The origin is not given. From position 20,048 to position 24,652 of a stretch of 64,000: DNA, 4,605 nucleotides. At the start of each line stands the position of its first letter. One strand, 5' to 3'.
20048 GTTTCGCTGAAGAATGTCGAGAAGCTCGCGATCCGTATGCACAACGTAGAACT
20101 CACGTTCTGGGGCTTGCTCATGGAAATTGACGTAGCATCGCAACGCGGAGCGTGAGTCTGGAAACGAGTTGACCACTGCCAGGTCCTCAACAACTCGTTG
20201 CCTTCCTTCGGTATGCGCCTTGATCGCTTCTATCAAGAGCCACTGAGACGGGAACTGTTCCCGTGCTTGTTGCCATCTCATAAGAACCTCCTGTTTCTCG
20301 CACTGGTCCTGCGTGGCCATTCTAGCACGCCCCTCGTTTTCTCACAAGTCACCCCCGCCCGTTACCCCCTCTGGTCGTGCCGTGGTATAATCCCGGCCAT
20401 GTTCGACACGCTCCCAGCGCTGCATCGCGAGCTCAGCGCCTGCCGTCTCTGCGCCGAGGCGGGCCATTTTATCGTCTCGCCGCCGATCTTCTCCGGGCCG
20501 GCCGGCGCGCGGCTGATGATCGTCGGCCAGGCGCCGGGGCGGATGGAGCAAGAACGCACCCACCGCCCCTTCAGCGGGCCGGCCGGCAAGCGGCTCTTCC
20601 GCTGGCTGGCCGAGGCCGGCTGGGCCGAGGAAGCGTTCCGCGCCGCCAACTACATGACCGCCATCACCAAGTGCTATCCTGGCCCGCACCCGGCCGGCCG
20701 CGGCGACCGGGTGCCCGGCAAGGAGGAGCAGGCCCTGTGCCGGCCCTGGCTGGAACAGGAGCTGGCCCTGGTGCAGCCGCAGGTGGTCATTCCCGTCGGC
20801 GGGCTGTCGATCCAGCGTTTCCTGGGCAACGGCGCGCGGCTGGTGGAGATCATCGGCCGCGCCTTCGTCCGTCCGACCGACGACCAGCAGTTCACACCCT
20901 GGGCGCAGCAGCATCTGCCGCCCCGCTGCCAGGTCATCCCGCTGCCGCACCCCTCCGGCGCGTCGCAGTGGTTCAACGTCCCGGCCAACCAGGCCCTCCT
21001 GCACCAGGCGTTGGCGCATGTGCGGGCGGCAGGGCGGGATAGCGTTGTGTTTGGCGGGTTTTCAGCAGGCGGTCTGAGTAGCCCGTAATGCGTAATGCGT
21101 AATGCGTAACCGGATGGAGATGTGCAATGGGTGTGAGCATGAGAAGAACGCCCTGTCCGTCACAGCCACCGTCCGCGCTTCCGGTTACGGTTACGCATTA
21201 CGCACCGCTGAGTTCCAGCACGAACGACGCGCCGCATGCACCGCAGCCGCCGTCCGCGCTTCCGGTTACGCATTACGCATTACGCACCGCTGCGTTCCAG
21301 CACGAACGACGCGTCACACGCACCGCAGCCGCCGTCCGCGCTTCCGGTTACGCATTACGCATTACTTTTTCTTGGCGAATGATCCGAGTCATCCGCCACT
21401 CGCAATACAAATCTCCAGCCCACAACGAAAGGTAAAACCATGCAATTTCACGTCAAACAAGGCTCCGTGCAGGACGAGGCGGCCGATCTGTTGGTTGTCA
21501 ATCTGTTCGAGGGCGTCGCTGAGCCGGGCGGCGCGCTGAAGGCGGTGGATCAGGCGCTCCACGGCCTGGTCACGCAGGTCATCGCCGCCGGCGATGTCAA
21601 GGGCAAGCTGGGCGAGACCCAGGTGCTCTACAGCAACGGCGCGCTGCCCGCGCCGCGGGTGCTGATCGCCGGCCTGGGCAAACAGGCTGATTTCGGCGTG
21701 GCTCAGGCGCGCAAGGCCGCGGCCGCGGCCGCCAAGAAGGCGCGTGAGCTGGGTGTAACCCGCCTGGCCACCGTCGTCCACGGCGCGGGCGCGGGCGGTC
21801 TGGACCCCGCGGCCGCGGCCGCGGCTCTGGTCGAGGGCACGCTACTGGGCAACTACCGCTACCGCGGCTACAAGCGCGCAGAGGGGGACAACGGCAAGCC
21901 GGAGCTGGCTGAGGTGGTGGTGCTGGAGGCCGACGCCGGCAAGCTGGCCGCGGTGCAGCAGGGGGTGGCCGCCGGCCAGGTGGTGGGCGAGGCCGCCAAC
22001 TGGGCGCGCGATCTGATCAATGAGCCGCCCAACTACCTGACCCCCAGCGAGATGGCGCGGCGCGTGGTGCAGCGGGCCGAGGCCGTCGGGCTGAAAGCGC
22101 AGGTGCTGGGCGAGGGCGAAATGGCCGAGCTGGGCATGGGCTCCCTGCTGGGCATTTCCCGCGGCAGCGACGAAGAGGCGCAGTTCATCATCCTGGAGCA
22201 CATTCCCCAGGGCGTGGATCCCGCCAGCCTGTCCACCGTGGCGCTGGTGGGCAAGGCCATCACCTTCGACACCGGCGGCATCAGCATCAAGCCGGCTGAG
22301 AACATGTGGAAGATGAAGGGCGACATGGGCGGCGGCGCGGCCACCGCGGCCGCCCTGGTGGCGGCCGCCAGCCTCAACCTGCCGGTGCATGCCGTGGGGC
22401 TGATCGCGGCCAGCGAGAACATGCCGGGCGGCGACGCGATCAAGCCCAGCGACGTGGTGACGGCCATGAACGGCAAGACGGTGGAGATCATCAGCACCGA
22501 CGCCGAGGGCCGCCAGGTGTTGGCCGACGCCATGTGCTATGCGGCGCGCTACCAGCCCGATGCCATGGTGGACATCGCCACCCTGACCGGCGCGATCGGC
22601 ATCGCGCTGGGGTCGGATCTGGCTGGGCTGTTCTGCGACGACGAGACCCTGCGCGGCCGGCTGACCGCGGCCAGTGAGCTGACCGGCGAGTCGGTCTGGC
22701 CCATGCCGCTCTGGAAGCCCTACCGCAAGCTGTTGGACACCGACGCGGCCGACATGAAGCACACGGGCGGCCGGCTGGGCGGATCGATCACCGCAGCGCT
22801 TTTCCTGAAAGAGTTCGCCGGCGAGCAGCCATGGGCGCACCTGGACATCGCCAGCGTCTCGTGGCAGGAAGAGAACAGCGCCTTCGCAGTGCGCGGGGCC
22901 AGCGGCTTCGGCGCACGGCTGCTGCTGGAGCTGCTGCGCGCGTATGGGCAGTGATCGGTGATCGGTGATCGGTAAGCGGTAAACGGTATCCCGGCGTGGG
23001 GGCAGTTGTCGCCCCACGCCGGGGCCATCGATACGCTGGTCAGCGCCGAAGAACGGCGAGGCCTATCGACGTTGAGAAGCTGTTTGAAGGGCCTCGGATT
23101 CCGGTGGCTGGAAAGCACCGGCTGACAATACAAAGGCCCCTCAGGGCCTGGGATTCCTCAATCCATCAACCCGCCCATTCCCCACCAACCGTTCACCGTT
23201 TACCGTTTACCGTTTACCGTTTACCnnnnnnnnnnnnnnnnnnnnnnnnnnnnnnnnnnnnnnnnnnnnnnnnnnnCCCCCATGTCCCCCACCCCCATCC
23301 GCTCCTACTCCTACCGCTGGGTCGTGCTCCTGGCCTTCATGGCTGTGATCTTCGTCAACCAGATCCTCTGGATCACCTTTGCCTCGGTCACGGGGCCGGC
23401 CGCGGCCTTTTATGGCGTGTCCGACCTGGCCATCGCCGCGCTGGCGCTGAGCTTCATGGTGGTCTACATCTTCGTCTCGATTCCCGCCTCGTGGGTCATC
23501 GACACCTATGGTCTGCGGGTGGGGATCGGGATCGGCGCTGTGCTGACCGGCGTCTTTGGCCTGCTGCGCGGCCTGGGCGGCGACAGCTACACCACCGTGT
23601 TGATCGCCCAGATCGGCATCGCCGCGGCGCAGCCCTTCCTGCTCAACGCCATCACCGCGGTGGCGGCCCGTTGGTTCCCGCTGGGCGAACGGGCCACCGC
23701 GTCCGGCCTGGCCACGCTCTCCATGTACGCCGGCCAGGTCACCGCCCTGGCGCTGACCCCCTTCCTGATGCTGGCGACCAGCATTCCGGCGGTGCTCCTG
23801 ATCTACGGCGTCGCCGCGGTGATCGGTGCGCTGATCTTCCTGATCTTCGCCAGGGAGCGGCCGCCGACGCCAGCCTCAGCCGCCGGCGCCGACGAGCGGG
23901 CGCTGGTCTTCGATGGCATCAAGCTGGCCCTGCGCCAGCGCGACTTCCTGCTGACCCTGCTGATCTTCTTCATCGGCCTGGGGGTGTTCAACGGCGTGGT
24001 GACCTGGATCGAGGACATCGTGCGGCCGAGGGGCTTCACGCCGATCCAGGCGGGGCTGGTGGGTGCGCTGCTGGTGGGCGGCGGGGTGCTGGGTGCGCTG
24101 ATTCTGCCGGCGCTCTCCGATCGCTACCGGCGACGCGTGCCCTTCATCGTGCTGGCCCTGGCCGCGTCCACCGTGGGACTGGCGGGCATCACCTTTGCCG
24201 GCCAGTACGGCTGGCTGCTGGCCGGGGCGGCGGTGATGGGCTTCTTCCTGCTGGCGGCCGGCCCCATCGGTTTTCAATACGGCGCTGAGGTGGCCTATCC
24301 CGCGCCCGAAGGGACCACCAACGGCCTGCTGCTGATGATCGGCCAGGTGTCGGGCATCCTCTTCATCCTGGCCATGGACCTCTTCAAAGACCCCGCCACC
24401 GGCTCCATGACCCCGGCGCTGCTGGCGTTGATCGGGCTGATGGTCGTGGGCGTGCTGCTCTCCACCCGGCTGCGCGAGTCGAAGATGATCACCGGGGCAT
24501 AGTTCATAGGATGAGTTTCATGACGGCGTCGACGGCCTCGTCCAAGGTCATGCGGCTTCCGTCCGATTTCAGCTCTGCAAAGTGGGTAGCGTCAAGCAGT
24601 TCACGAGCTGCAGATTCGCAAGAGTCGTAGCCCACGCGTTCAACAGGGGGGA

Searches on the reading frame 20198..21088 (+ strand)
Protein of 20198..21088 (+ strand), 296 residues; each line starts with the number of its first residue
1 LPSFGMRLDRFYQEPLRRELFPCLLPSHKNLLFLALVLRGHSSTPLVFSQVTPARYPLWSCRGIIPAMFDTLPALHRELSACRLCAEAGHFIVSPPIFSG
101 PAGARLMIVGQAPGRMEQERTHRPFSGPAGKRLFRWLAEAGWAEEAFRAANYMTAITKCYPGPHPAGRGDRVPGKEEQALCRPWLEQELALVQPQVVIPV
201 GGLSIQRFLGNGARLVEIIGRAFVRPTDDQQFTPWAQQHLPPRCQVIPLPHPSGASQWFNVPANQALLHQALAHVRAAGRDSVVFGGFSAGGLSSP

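Call 63: search_protein_families(library=pfam, proteins=[window:20198-21088:+], max_evalue=0.001)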
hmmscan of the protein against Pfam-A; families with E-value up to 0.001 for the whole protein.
window:20198-21088:+ (296 aa): 1 family
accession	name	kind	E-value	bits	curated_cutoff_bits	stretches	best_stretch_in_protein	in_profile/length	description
PF03167.25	UDG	-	1.2e-29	103.6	24.3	1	100-270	4-135/141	Uracil DNA glycosylase superfamily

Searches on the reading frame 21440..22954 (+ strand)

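Call 63: search_protein_families(library=pfam, proteins=[window:21440-22954:+], max_evalue=0.001)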
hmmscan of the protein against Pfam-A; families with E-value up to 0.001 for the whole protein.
window:21440-22954:+ (504 aa): 2 families
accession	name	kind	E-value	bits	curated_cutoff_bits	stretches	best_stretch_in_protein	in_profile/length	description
PF00883.26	Peptidase_M17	-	2.6e-112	375.5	25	1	187-495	1-309/310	Cytosol aminopeptidase family, catalytic domain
PF02789.23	Peptidase_M17_N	-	3.9e-27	95.1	23.4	1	19-146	1-127/129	Cytosol aminopeptidase family, N-terminal domain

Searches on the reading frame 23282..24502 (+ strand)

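Call 63: search_protein_families(library=pfam, proteins=[window:23282-24502:+], max_evalue=0.001)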
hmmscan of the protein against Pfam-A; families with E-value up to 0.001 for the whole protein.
window:23282-24502:+ (406 aa): 2 families
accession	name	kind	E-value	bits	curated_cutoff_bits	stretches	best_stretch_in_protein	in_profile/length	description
PF07690.21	MFS_1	-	5.1e-35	121.5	33.4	1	21-361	3-346/347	Major Facilitator Superfamily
PF12832.13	MFS_1_like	-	0.00028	20.5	25.2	1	234-328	13-110/373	MFS_1 like family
